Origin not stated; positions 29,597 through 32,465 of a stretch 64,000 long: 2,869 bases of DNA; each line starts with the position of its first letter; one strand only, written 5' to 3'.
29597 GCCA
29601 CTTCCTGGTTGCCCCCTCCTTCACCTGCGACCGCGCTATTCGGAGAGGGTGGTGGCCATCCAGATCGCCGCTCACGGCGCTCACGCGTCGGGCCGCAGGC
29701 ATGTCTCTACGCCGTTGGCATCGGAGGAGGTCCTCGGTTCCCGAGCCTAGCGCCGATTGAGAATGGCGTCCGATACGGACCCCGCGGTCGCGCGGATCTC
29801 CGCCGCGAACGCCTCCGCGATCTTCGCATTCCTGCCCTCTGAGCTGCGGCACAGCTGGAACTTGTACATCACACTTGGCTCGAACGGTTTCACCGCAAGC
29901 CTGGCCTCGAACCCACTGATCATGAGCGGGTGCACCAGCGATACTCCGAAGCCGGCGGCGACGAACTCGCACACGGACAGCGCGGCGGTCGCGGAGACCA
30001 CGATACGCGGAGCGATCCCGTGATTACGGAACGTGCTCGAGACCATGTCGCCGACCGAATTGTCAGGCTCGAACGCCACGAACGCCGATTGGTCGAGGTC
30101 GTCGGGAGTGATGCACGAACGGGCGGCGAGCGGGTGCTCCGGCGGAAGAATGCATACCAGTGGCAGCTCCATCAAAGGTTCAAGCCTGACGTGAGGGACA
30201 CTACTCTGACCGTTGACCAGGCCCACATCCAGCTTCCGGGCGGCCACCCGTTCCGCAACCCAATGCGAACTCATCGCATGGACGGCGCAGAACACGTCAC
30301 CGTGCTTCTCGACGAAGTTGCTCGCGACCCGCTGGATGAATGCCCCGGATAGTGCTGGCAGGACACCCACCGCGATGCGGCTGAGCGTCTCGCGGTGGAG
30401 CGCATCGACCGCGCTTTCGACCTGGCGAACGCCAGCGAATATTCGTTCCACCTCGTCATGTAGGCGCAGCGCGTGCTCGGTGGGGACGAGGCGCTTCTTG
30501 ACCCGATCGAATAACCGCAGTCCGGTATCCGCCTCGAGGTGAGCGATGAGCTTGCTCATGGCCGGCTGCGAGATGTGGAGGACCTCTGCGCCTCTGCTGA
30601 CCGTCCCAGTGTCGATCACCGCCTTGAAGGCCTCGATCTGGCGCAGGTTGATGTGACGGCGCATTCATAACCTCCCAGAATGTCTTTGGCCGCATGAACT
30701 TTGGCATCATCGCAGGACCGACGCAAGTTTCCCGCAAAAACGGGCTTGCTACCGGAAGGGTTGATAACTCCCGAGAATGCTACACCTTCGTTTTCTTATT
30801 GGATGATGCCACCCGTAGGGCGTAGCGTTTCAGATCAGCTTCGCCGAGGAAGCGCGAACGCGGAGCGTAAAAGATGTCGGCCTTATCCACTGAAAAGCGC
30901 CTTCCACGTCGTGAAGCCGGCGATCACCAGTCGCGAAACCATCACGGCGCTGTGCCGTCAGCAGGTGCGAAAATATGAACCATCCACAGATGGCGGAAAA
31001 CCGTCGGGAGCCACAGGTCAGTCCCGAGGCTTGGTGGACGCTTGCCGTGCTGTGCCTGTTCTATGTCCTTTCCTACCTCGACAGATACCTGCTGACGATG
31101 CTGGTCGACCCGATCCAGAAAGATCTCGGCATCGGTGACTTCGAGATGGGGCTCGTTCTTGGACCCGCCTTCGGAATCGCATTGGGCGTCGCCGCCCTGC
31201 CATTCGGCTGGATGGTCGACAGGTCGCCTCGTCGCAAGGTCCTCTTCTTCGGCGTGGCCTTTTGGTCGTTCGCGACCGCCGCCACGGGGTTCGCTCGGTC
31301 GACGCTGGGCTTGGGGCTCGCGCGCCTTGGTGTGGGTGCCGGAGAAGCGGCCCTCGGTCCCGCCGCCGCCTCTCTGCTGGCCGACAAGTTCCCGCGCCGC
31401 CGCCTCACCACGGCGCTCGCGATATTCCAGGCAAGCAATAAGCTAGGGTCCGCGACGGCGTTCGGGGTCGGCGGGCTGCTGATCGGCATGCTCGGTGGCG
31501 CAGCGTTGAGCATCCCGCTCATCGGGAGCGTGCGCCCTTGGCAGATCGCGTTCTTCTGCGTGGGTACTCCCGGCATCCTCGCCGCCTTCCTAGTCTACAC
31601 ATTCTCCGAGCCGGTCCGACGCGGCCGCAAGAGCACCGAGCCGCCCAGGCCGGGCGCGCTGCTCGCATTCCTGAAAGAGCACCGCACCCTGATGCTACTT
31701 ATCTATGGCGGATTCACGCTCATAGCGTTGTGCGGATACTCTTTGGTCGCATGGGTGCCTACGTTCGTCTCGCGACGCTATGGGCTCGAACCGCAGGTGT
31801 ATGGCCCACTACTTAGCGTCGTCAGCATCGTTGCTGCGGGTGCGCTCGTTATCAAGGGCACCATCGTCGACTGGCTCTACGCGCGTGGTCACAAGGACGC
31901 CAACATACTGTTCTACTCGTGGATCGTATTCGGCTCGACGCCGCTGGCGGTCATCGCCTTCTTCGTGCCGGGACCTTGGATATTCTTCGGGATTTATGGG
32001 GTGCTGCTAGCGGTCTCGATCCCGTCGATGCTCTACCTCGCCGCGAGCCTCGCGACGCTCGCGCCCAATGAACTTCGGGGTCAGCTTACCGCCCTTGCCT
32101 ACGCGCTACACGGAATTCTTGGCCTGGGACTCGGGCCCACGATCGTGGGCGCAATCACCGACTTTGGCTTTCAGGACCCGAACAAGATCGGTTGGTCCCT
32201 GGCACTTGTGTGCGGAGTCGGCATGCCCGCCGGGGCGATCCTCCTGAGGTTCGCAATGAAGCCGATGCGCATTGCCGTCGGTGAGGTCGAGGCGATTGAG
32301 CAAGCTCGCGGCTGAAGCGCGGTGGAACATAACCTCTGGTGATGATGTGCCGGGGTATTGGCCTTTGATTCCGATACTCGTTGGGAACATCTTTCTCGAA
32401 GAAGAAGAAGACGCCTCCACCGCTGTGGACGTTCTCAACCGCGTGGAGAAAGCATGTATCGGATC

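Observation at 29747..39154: LysR-controlled MFS-HyuA-HyuB-MmgE/PrpD-ASL-like lyase operon: candidate uncharacterised C-N bond catabolic pathway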

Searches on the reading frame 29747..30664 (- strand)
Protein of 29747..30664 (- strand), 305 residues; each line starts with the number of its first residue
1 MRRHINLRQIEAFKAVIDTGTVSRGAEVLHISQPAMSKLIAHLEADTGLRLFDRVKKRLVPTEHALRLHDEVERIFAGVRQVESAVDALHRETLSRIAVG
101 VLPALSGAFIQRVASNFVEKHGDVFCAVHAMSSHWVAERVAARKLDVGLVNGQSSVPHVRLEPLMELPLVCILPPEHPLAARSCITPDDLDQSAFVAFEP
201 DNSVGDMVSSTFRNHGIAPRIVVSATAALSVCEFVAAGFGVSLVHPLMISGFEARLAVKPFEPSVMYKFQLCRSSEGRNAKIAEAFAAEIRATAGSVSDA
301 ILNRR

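Call 3: search_protein_families(library=pfam, proteins=[window:29747-30664:-])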
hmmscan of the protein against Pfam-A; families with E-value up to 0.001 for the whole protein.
window:29747-30664:- (305 aa): 2 families
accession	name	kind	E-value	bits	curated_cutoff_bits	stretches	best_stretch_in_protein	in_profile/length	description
PF03466.25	LysR_substrate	-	8.7e-35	120.4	28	1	95-293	6-207/209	LysR substrate binding domain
PF00126.33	HTH_1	-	3e-18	66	26.6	1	7-65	1-59/60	Bacterial regulatory helix-turn-helix protein, lysR family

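Call 5: search_protein_families(library=ncbifam, proteins=[window:29747-30664:-], max_evalue=0.00001)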
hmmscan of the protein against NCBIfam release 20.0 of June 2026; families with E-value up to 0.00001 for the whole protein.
window:29747-30664:- (305 aa): 45 families (the best 25 are shown)
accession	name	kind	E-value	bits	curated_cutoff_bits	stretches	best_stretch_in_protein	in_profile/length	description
NF008239.0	PRK11013.1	equivalog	2.1e-64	217.5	288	1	4-299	3-299/309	LysR family transcriptional regulator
NF047520.1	trans_act_CidR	equivalog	1.1e-31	110.1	415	1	6-252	2-248/292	cidABC operon transcriptional activator CidR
NF008416.0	PRK11242.1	equivalog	1.7e-29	103.1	277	1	7-294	3-291/300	transcriptional regulator CynR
TIGR03339.1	phn_lysR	subfamily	2e-29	102.7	341.1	1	9-286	1-275/279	aminoethylphosphonate catabolism associated LysR family transcriptional regulator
NF040786.1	LysR_Sec_metab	equivalog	2.8e-29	102.1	250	1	5-290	1-294/298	selenium metabolism-associated LysR family transcriptional regulator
NF007385.0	PRK09906.1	equivalog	1.5e-27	96.6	356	1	6-260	2-257/296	DNA-binding transcriptional regulator HcaR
NF053705.1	TransRegGltCGpos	equivalog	7.3e-27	94.4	350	1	6-246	2-243/300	glutamate biosynthesis transcriptional regulator GltC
NF007439.0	PRK09986.1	equivalog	7.6e-27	94.4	290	1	4-245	6-250/296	LysR family transcriptional regulator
NF045775.1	acetoin_reg_AlsR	exception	6.3e-26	91.5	430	1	6-253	2-251/290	acetoin biosynthesis transcriptional regulator AlsR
NF040889.1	trans_reg_YeiE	equivalog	1.2e-25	90.4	480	1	4-244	2-237/288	DNA-binding transcriptional regulator YeiE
TIGR02424.1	TF_pcaQ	equivalog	3.3e-24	85.3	303.8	1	4-219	2-219/300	pca operon transcription factor PcaQ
NF008410.0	PRK11233.1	equivalog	2.6e-23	82.6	309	1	5-280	1-277/305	nitrogen assimilation transcriptional regulator NAC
NF009327.0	PRK12684.1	subfamily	5.3e-23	81.7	402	1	6-245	2-244/313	CysB family HTH-type transcriptional regulator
NF052633.1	LysR_TF_PsrA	exception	7.8e-23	80.9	540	1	4-277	4-279/297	L-proline-binding transcription factor PsrA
NF008095.0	PRK10837.1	subfamily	1.5e-22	80.2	281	1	4-243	2-236/290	LysR family transcriptional regulator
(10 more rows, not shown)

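Call 99: search_dna_similar(query=window:29747-30664:-, collection=plasmids, mode=protein, max_rows=40, max_evalue=1e-50)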
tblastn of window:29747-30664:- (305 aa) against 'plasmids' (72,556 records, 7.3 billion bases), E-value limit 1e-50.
Records with a match: 68; places in all: 70; records where one place covers at least 80% of the query: 68.
Best place of each record, by identity: <60% 68.
By first word of the organism name: Agrobacterium 49; Ensifer 7; Rhizobium 5; Paracoccus 2; Terrarubrum 1; Sinorhizobium 1; Burkholderia 1; Thalassospira 1; Salipiger 1.
By predicted mobility (MOB-suite, as given by PLSDB): non-mobilizable 45; conjugative 21; mobilizable 2.
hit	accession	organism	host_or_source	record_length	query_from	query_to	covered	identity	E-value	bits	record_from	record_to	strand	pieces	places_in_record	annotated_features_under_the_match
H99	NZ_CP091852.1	Terrarubrum flagellatum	cell culture,forest soil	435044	3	279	91%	56.3%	1e-99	327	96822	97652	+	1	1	LysR substrate-binding domain-containing protein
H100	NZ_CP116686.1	Agrobacterium fabrum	cell culture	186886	1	279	91%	51.3%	1e-91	304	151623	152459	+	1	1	LysR substrate-binding domain-containing protein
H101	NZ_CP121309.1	Ensifer adhaerens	bacterial colony,soil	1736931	1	279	91%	47.0%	1e-79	270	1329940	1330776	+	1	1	none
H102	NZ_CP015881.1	Ensifer adhaerens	silty clay loam soil (pH 6.1)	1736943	1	279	91%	47.0%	1e-79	270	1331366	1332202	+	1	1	none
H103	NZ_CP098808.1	Ensifer adhaerens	whole organism,soil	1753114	1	279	91%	47.0%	1e-79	270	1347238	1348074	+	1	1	none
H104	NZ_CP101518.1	Ensifer adhaerens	cell cuture,rhizosphere soil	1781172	1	279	91%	47.0%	1e-79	270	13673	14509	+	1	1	none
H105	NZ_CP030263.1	Ensifer adhaerens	Zea mays,whole organism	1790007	1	279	91%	47.0%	1e-79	270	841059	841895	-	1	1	none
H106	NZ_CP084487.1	Ensifer adhaerens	cellculture,soil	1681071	1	279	91%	47.0%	1e-79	270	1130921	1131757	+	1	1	none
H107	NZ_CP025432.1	Paracoccus zhejiangensis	single cell,sludge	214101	3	279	91%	46.9%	4e-77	263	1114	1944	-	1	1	LysR substrate-binding domain-containing protein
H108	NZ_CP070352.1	Ensifer sp. PDNC004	cell culture,Plastic debris in ...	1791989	1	279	91%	45.9%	2e-78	266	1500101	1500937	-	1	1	none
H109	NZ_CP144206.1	Sinorhizobium chiapasense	mixed culture,rhizosphere soil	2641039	1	279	91%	45.9%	3e-78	266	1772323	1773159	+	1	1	none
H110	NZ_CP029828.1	Burkholderia sp. JP2-270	sigle cell,rice rhizosphere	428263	1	279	91%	45.9%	5e-78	265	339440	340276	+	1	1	LysR substrate-binding domain-containing protein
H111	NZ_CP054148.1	Agrobacterium vaccinii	Blueberry,pure bacterial culture,Tumor ...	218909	3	279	91%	46.2%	1e-67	235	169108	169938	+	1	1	LysR substrate-binding domain-containing protein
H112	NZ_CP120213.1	Agrobacterium leguminum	-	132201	1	279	91%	45.5%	2e-80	272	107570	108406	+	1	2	LysR substrate-binding domain-containing protein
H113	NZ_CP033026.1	Agrobacterium fabrum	Prunus sp.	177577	3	279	91%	45.5%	2e-67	234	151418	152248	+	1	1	LysR substrate-binding domain-containing protein | FAD-dependent oxidoreductase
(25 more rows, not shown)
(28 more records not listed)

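Call 100: get_annotated_region(hit=H99, flank=12000)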
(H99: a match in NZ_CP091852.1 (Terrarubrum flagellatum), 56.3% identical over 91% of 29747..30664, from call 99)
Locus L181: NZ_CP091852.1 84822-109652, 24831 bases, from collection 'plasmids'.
description: Terrarubrum flagellatum strain 7MK25 plasmid unnamed1, complete sequence
organism: Terrarubrum flagellatum (NCBI taxid 2895980)
taxonomy: Bacteria; Pseudomonadota; Alphaproteobacteria; Hyphomicrobiales; Terrirubraceae; Terrirubrum; Terrarubrum flagellatum
host: -; source: cell culture,forest soil; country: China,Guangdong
typing (MOB-suite, as given by PLSDB): non-mobilizable
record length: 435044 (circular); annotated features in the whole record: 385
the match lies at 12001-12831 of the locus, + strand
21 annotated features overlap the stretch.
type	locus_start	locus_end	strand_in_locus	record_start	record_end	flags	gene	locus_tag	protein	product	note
CDS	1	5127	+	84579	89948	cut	-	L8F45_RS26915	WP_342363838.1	autotransporter-associated beta strand repeat-containing protein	-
CDS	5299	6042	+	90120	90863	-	-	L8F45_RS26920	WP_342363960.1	autotransporter outer membrane beta-barrel domain-containing protein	GO:0046819 - protein secretion by the type V secretion system [Evidence IEA]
CDS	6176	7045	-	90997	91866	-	-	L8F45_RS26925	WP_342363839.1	ABC transporter permease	-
CDS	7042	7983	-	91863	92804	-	-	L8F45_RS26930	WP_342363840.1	ABC transporter permease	GO:0055085 - transmembrane transport [Evidence IEA]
CDS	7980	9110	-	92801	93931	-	-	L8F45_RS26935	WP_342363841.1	FAD-binding oxidoreductase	-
CDS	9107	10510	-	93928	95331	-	-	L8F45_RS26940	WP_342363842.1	NAD(P)/FAD-dependent oxidoreductase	-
CDS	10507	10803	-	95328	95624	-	-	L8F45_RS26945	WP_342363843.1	(2Fe-2S)-binding protein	-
CDS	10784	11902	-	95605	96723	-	-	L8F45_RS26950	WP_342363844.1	FAD-dependent oxidoreductase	-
CDS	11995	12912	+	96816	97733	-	-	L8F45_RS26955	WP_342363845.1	LysR substrate-binding domain-containing protein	-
CDS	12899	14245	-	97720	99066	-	-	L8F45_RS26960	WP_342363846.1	MmgE/PrpD family protein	-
CDS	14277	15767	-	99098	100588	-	-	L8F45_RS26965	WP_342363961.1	ABC transporter substrate-binding protein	-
CDS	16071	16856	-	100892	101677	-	-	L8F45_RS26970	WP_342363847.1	GntR family transcriptional regulator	GO:0006355 - regulation of DNA-templated transcription [Evidence IEA]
CDS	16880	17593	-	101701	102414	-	-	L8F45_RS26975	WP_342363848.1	ABC transporter ATP-binding protein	-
CDS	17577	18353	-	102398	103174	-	-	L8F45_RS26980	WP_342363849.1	ABC transporter ATP-binding protein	-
CDS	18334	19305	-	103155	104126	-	-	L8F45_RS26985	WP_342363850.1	branched-chain amino acid ABC transporter permease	GO:0015803 - branched-chain amino acid transport [Evidence IEA]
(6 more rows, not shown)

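Call 101: get_annotated_region(hit=H110, flank=10000)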
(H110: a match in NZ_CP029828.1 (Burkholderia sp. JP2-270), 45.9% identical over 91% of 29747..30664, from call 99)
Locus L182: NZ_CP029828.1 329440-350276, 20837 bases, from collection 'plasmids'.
description: Burkholderia sp. JP2-270 plasmid p2, complete sequence
organism: Burkholderia sp. JP2-270 (NCBI taxid 2217913)
taxonomy: Bacteria; Pseudomonadota; Betaproteobacteria; Burkholderiales; Burkholderiaceae; Burkholderia; Burkholderia sp. JP2-270
host: -; source: sigle cell,rice rhizosphere; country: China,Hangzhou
typing (MOB-suite, as given by PLSDB): mobilizable; replicon rep_cluster_1398; relaxase MOBP
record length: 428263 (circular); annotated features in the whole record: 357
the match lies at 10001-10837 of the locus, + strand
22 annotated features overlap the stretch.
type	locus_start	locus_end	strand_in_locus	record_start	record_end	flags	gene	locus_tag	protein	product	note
CDS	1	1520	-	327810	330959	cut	-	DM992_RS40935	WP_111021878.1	error-prone DNA polymerase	-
CDS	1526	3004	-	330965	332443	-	-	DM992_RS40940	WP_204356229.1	DNA polymerase Y family protein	-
CDS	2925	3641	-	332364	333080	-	imuA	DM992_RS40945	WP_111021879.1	translesion DNA synthesis-associated protein ImuA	GO:0051782 - negative regulation of cell division [Evidence IEA]; GO:0009432 - SOS response [Evidence IEA]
CDS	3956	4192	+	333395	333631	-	-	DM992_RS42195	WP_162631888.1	hypothetical protein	-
CDS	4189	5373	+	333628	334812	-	-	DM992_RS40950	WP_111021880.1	site-specific integrase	GO:0015074 - DNA integration [Evidence IEA]; GO:0006310 - DNA recombination [Evidence IEA]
CDS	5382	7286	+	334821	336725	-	-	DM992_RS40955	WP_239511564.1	hypothetical protein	-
CDS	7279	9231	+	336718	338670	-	-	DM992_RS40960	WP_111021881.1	tyrosine-type recombinase/integrase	-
CDS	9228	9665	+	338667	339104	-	-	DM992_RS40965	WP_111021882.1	TetR family transcriptional regulator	-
CDS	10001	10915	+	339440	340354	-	-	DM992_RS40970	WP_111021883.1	LysR substrate-binding domain-containing protein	-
CDS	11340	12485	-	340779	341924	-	-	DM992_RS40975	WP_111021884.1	porin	-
CDS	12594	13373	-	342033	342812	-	-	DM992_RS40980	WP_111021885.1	ABC transporter substrate-binding protein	GO:0006865 - amino acid transport [Evidence IEA]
CDS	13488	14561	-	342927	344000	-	-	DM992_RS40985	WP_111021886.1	NAD/NADP octopine/nopaline dehydrogenase family protein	-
CDS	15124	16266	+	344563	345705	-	-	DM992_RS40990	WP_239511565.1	FAD-dependent oxidoreductase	-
CDS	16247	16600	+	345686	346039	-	-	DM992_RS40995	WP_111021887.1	(2Fe-2S)-binding protein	-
CDS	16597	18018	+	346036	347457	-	-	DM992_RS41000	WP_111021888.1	NAD(P)/FAD-dependent oxidoreductase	-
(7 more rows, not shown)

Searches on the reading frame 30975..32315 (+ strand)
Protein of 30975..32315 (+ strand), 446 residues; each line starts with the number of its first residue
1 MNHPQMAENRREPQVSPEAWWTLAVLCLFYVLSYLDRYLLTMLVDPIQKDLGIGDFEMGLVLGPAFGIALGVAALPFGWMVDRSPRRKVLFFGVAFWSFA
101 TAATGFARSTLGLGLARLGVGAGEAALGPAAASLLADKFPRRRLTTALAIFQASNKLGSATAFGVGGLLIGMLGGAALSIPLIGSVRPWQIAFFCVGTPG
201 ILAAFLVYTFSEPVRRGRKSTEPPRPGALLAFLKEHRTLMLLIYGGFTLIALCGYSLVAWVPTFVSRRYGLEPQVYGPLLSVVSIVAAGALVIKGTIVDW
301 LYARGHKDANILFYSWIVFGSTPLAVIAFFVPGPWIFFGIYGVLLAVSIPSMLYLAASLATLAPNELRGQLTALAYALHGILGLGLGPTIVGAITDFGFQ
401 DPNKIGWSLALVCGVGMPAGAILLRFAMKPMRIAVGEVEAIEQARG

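Call 3: search_protein_families(library=pfam, proteins=[window:30975-32315:+])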
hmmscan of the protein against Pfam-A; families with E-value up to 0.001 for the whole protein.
window:30975-32315:+ (446 aa): 1 family
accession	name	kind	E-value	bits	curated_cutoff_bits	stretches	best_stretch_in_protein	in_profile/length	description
PF07690.21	MFS_1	-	5.3e-39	134.5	33.4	1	26-388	1-347/347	Major Facilitator Superfamily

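Call 5: search_protein_families(library=ncbifam, proteins=[window:30975-32315:+], max_evalue=0.00001)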
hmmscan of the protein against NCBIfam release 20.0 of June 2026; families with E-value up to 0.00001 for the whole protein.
window:30975-32315:+ (446 aa): 15 families
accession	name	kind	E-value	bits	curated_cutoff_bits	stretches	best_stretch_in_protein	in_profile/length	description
TIGR00893.1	2A0114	subfamily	8.9e-36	123.7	395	1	28-416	1-388/399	D-galactonate transporter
TIGR00895.1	2A0115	subfamily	3.1e-14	52.7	418.55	1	8-215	4-197/398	aromatic acid/H+ symport family MFS transporter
TIGR00881.1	2A0104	subfamily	1.6e-12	47.1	407.75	1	29-165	3-138/379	phosphoglycerate transporter protein PgtP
NF008586.0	PRK11551.1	equivalog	3.6e-09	36.1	410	1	15-410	9-383/406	3-(3-hydroxy-phenyl)propionate transporter MhpT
NF008963.0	PRK12307.1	equivalog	3.6e-08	33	637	1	26-205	23-187/426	MFS transporter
NF033896.2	MFS_LfrA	equivalog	9.4e-08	31.1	825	1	17-171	16-170/504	efflux MFS transporter LfrA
TIGR00883.1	2A0106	subfamily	2.5e-07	30.1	443.45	1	72-415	50-398/400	metabolite/H+ symporter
TIGR00711.1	efflux_EmrB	subfamily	2.7e-07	29.7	230.2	1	23-170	4-150/485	DHA2 family efflux MFS transporter permease subunit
TIGR00880.1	2_A_01_02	superfamily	2.8e-07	30.7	131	1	66-175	7-116/141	multidrug resistance protein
NF003024.0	PRK03893.1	subfamily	3e-07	29.6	604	1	10-206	10-191/497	sialate:H+ symport family MFS transporter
TIGR02332.1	HpaX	equivalog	6.4e-07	28.9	615.4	1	25-212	12-190/412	4-hydroxyphenylacetate permease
NF000031.1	MFS_efflux_LmrA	exception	6.7e-07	28.3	850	1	16-170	26-180/484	lincomycin efflux MFS transporter Lmr(A)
TIGR00710.1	efflux_Bcr_CflA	subfamily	1.9e-06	27.6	200.9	1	23-389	7-354/385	Bcr/CflA family efflux MFS transporter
NF000025.1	MFS_efflux_tcmA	exception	2.9e-06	26.3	999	1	19-177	24-181/538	tetracenomycin C efflux MFS transporter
NF053813.1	MFS_TcaB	equivalog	7.7e-06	24.9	475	0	35-374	22-341/396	putative multidrug effflux MFS transporter TcaB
